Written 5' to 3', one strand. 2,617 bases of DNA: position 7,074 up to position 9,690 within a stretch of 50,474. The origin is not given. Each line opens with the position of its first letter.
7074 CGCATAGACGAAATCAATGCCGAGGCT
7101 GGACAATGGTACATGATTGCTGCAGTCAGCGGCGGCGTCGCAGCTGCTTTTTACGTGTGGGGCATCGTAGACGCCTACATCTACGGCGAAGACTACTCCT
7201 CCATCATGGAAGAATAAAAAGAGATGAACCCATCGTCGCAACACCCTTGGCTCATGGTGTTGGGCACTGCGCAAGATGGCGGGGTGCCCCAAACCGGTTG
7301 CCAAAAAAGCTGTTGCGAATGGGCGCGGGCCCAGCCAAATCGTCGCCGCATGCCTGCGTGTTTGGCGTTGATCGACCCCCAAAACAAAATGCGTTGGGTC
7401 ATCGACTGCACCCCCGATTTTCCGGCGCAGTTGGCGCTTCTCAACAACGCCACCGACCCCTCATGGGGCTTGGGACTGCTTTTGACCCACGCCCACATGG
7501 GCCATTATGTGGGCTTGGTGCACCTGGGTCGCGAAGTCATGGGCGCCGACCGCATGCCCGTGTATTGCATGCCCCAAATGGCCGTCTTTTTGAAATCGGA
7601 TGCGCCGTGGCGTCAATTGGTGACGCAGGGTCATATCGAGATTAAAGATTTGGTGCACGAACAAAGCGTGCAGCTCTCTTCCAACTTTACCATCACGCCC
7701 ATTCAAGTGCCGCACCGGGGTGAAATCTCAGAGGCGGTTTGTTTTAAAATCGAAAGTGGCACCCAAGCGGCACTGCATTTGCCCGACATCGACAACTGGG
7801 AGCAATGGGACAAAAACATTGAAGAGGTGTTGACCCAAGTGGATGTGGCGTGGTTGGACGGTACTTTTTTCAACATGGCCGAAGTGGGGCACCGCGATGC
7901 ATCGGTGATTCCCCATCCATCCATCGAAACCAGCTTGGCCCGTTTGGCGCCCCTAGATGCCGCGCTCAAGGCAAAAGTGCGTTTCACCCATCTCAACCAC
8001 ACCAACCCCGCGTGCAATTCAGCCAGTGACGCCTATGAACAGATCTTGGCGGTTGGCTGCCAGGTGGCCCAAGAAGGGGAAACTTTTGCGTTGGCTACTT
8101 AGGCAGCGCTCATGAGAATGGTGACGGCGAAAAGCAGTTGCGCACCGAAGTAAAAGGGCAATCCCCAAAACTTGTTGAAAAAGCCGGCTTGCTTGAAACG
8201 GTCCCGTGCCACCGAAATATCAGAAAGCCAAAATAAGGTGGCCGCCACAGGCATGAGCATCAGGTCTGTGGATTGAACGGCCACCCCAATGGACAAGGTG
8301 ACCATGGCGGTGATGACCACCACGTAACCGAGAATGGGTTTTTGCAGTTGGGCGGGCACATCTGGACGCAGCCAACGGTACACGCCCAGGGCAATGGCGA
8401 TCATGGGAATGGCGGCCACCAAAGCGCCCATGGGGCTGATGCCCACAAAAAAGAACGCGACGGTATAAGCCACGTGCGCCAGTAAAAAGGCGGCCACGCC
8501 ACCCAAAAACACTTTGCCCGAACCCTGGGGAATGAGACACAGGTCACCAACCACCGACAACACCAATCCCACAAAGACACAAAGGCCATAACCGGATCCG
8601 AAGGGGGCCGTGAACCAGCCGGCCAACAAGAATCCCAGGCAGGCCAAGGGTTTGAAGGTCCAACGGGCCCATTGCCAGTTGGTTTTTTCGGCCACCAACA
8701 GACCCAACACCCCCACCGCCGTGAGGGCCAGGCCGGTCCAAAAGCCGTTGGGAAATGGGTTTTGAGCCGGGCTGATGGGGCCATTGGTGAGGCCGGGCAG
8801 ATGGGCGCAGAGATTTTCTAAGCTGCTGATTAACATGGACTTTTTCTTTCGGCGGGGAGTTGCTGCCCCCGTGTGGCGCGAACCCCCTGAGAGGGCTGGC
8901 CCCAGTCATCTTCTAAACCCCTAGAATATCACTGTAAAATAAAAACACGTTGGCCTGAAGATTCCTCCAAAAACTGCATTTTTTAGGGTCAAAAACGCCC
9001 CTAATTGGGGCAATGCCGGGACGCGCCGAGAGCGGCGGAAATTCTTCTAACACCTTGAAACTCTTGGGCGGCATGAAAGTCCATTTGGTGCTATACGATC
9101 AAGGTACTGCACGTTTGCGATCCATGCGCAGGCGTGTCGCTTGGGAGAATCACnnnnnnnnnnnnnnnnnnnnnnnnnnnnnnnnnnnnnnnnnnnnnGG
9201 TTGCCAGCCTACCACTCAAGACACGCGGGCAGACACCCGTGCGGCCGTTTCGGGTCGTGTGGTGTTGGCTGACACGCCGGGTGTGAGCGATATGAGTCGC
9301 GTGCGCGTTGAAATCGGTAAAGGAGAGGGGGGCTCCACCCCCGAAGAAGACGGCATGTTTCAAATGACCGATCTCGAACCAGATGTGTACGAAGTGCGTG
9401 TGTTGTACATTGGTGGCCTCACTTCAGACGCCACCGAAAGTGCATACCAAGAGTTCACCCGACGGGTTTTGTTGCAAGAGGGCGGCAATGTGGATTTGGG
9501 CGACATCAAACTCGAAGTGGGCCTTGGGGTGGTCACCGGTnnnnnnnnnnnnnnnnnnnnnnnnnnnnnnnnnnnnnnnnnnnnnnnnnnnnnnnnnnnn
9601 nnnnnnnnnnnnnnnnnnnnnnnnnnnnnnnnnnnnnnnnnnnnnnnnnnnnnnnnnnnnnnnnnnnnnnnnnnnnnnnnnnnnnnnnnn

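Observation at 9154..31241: Two adjacent, co-oriented, paralogous giant lipoproteins (about 4205 and 3123 aa) fill 44% of the window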

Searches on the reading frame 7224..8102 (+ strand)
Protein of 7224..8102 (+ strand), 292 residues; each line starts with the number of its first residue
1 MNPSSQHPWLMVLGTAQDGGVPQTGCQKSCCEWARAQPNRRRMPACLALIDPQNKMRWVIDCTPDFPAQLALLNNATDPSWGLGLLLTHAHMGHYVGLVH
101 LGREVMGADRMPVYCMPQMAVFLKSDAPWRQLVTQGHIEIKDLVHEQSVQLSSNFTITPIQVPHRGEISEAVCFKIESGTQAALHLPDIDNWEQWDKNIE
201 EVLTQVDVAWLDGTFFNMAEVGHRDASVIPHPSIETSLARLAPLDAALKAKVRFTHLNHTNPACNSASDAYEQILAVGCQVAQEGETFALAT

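Call 7: search_protein_families(library=pfam, proteins=[window:7224-8102:+], max_evalue=0.001)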
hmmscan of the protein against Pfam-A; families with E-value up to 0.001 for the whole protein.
window:7224-8102:+ (292 aa): 1 family
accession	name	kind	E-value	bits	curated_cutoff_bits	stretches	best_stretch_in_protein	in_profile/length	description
PF12706.13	Lactamase_B_2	-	2.5e-17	63.6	27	1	58-242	3-188/200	Beta-lactamase superfamily domain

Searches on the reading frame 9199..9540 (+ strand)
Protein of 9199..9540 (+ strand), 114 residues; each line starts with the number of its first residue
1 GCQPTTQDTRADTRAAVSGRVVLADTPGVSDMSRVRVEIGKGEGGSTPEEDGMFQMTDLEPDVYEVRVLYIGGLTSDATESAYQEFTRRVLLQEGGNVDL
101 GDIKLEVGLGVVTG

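Call 16: find_related_loci(query=A2, collection=genome_contigs, flank=10000)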
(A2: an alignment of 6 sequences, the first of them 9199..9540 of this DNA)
Query A2 (114 aa) in genome_contigs; peptide patterns used: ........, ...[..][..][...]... (x = any residue, [..] = any of these).
23 stretches matched a pattern; 1 encode a relative of the query (tblastn E <= 1e-3); 1 distinct loci.
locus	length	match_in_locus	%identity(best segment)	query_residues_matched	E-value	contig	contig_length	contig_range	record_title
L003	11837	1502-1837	48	2-114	9e-33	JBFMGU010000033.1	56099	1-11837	MAG: Myxococcota bacterium isolate MAG305 MAG305_33, whole genome shotgun sequence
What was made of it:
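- Tried and rejected: With A2 it used two narrow peptide patterns and found only MAG305 (call 16), so the family's species range is underestimated there.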
